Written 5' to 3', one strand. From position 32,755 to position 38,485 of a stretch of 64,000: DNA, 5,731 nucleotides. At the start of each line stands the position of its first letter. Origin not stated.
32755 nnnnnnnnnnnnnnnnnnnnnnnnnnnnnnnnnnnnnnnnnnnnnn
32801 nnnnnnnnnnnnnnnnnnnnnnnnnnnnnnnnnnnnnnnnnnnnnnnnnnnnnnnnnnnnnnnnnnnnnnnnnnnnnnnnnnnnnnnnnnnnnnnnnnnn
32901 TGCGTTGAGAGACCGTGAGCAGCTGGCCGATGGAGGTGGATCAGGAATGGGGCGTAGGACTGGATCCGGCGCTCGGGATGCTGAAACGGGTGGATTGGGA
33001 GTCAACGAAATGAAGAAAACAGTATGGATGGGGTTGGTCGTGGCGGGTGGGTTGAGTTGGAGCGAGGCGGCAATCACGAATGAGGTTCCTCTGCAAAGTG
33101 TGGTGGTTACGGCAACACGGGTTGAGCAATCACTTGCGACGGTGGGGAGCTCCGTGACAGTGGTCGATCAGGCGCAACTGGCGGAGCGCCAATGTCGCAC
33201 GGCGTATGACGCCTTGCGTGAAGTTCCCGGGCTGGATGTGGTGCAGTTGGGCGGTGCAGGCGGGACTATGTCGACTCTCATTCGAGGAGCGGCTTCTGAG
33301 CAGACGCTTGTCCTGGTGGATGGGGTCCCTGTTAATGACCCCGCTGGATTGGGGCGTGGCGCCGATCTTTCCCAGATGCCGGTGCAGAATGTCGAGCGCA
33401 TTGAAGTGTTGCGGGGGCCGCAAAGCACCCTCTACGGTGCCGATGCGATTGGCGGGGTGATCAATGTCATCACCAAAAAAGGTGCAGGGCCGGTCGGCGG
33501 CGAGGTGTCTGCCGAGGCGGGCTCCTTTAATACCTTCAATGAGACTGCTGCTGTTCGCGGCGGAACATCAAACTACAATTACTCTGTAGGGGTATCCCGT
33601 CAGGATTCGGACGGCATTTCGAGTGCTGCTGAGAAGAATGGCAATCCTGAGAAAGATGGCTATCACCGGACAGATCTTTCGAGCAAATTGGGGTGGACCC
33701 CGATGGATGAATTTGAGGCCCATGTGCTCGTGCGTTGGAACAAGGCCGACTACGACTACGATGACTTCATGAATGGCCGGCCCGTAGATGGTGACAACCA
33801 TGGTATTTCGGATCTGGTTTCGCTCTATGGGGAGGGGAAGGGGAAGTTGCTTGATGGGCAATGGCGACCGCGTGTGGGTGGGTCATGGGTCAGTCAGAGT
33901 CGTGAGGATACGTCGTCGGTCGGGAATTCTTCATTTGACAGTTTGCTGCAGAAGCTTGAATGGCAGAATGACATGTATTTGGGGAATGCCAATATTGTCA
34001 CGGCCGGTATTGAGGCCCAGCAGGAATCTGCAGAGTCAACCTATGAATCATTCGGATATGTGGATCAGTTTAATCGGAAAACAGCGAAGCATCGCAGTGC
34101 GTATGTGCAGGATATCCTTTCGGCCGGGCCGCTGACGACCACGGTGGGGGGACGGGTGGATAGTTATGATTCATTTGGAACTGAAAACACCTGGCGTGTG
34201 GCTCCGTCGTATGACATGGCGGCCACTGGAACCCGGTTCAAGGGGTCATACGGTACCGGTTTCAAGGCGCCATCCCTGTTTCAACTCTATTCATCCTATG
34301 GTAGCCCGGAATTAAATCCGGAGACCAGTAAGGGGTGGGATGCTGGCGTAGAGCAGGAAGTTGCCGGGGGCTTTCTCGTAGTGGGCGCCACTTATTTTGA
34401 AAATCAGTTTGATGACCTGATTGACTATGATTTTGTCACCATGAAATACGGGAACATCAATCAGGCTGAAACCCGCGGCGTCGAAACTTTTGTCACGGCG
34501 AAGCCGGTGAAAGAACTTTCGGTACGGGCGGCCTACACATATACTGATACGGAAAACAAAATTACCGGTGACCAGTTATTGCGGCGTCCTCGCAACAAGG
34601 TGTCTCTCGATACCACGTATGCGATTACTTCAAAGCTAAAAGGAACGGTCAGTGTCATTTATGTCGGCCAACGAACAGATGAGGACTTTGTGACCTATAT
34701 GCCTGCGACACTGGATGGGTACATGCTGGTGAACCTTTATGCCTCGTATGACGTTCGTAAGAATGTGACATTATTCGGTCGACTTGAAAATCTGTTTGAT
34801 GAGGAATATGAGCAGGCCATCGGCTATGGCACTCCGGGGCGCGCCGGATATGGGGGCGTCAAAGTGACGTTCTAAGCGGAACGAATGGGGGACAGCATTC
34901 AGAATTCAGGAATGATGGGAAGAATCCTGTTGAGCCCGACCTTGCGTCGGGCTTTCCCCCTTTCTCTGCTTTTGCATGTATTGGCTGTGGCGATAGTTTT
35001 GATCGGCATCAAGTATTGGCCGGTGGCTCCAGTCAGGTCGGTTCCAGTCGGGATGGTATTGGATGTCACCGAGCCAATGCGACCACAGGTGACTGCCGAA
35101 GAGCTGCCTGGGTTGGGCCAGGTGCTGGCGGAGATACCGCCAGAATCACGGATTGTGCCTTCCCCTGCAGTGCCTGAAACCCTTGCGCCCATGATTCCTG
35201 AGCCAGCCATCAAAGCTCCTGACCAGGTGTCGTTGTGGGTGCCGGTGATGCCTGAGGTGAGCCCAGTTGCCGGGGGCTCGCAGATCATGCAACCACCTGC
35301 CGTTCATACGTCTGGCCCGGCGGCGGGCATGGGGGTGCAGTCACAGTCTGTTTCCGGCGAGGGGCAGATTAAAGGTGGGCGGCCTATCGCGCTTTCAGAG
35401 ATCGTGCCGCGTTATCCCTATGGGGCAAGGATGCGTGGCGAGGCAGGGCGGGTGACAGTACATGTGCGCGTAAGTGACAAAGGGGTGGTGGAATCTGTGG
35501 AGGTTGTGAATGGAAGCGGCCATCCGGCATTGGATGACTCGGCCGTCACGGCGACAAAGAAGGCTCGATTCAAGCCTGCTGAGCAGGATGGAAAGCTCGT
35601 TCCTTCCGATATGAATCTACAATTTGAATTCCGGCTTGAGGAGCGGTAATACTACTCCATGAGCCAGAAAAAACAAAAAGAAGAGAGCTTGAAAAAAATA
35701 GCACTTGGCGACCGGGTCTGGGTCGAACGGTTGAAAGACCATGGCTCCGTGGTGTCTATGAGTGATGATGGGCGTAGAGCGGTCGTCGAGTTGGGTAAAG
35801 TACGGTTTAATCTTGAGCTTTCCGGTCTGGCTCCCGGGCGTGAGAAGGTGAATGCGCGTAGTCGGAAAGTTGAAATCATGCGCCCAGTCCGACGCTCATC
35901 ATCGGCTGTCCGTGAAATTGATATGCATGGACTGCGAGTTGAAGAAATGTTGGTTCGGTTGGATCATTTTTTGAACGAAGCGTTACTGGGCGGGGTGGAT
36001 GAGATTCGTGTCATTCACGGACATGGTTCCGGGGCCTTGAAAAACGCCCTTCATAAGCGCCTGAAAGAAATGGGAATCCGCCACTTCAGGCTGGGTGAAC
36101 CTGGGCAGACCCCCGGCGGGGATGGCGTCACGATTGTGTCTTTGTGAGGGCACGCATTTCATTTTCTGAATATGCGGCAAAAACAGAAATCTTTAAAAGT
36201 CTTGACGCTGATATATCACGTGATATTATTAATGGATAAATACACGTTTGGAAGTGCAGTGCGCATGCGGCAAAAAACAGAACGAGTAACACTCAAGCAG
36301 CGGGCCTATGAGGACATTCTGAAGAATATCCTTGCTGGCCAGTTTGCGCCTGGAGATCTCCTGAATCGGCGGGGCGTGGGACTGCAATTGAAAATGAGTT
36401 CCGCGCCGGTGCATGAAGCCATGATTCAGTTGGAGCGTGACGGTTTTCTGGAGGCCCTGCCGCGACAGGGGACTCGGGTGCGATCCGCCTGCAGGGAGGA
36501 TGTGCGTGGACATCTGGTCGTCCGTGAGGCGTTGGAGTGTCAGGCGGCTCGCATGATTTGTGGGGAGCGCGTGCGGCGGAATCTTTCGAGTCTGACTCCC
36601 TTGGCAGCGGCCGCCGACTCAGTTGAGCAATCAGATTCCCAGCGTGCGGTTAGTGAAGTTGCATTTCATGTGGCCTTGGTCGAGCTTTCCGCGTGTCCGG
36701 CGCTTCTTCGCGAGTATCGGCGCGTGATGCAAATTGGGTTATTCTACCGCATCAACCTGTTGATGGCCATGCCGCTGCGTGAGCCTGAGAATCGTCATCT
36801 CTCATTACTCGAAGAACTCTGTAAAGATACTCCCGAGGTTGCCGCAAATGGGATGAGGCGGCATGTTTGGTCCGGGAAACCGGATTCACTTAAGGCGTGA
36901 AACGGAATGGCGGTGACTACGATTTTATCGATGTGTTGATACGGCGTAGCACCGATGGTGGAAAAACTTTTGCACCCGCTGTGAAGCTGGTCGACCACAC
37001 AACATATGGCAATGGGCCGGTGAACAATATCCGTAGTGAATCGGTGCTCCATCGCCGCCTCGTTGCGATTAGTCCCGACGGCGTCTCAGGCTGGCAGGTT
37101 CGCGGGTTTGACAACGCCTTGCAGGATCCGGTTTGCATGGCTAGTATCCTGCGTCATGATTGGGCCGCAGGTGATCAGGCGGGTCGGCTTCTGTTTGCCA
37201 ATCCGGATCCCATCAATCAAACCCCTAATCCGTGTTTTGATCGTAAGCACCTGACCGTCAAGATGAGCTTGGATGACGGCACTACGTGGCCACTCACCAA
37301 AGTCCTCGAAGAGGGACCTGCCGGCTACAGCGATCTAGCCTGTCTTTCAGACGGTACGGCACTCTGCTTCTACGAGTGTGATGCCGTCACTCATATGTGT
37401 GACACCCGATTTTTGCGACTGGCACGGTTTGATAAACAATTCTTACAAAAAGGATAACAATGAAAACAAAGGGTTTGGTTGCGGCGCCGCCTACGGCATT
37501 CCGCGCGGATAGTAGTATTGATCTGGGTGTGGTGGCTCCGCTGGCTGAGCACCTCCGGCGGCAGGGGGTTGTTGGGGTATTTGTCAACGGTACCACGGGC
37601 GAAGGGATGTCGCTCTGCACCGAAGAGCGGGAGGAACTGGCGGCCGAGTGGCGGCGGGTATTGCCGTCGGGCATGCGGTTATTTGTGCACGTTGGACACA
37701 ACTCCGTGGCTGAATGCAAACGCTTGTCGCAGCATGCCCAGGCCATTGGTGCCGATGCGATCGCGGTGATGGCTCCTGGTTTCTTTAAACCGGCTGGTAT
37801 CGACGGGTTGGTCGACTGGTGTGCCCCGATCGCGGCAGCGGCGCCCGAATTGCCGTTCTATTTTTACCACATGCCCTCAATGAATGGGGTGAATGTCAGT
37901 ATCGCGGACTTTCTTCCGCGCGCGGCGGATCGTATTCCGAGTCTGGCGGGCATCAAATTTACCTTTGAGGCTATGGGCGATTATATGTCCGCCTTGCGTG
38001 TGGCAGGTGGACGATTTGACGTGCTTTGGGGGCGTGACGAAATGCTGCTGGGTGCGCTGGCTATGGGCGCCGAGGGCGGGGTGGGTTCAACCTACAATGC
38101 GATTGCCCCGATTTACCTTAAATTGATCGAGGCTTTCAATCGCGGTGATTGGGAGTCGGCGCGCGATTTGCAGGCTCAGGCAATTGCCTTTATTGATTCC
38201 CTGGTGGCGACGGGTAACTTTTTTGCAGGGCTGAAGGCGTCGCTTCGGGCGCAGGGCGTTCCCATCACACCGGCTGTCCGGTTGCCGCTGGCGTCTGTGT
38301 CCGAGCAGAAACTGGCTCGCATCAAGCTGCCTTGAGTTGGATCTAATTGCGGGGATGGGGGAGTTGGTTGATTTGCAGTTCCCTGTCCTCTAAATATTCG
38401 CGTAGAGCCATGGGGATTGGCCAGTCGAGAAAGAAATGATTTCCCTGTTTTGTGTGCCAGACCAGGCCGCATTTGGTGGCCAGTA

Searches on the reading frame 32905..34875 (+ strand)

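Call 35: search_protein_families(library=pfam, proteins=[window:32905-34875:+], max_evalue=0.00001)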
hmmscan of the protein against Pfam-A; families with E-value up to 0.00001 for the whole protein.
window:32905-34875:+ (656 aa): 3 families
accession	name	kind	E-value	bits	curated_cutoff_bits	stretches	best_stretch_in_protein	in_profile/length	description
PF00593.30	TonB_dep_Rec_b-barrel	-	2.4e-45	156.7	27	1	216-630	20-436/436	TonB dependent receptor-like, beta-barrel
PF07715.20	Plug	-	1.4e-28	100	23.9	1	78-185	3-107/107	TonB-dependent Receptor Plug Domain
PF14905.12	OMP_b-brl_3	-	7e-06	25.8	27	0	463-638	206-381/408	Outer membrane protein beta-barrel family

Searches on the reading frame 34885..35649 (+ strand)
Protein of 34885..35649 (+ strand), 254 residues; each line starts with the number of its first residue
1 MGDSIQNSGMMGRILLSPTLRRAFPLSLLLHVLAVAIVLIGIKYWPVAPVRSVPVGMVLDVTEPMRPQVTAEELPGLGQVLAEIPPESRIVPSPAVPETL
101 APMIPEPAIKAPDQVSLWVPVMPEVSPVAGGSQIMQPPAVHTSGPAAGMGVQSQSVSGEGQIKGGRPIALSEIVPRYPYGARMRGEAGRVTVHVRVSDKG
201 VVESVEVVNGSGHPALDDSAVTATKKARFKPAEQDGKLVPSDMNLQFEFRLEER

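Call 35: search_protein_families(library=pfam, proteins=[window:34885-35649:+], max_evalue=0.00001)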
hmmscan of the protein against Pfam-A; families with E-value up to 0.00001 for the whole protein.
window:34885-35649:+ (254 aa): 1 family
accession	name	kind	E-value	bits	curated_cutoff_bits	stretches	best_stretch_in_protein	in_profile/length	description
PF03544.19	TonB_C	-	2.8e-20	73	24.6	1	175-251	3-79/79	Gram-negative bacterial TonB protein C-terminal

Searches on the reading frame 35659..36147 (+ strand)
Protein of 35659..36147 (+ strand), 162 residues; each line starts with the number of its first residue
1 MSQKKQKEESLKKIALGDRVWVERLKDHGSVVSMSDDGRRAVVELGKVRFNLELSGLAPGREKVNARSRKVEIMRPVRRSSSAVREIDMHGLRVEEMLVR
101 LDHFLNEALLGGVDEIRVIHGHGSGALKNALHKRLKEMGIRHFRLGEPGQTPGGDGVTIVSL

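Call 35: search_protein_families(library=pfam, proteins=[window:35659-36147:+], max_evalue=0.00001)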
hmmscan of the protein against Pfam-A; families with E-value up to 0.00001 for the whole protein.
window:35659-36147:+ (162 aa): 2 families
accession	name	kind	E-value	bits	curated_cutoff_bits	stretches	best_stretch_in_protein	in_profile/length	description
PF01713.27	Smr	-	2.1e-18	66.7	25.7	1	87-162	1-76/77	Smr domain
PF20297.4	MSSS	-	7.7e-06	25.9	26.8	0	17-57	2-42/42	MutS2 and Smr-associated SH3 domain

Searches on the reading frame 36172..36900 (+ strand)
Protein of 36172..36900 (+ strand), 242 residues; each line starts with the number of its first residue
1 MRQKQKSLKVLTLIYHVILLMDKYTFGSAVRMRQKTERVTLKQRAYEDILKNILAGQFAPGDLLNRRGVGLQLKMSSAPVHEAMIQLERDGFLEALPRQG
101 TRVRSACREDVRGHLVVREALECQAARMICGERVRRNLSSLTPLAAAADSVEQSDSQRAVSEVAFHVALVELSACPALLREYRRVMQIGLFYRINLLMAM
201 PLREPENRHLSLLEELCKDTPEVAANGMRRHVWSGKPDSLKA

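Call 35: search_protein_families(library=pfam, proteins=[window:36172-36900:+], max_evalue=0.00001)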
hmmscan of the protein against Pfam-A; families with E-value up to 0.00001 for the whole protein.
window:36172-36900:+ (242 aa): 2 families
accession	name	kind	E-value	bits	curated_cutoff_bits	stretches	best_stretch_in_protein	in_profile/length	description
PF00392.27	GntR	-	1.9e-11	43.9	27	1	42-103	2-64/64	Bacterial regulatory proteins, gntR family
PF07729.17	FCD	-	7.6e-09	36.5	24.3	1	116-232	4-123/125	FCD domain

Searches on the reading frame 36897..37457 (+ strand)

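Call 35: search_protein_families(library=pfam, proteins=[window:36897-37457:+], max_evalue=0.00001)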
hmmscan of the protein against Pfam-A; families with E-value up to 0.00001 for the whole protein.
window:36897-37457:+ (186 aa): 1 family
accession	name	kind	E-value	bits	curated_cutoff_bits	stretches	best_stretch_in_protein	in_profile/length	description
PF13088.12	BNR_2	-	8.1e-07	29.1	31.4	0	53-154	185-274/277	BNR repeat-like domain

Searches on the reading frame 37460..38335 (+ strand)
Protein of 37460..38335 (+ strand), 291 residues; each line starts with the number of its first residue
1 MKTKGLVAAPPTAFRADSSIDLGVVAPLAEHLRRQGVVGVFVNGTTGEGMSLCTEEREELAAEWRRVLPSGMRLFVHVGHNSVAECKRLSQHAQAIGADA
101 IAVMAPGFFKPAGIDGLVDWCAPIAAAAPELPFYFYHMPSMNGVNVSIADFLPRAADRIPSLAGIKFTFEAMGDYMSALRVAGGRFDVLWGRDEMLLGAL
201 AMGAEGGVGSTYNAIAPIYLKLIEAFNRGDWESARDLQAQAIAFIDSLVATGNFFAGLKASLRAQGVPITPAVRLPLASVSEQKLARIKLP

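Call 35: search_protein_families(library=pfam, proteins=[window:37460-38335:+], max_evalue=0.00001)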
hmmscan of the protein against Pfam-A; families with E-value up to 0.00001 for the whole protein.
window:37460-38335:+ (291 aa): 1 family
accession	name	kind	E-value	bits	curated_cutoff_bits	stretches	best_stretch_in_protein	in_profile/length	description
PF00701.28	DHDPS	-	8.8e-48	162.9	22.1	1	3-286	2-280/289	Dihydrodipicolinate synthetase family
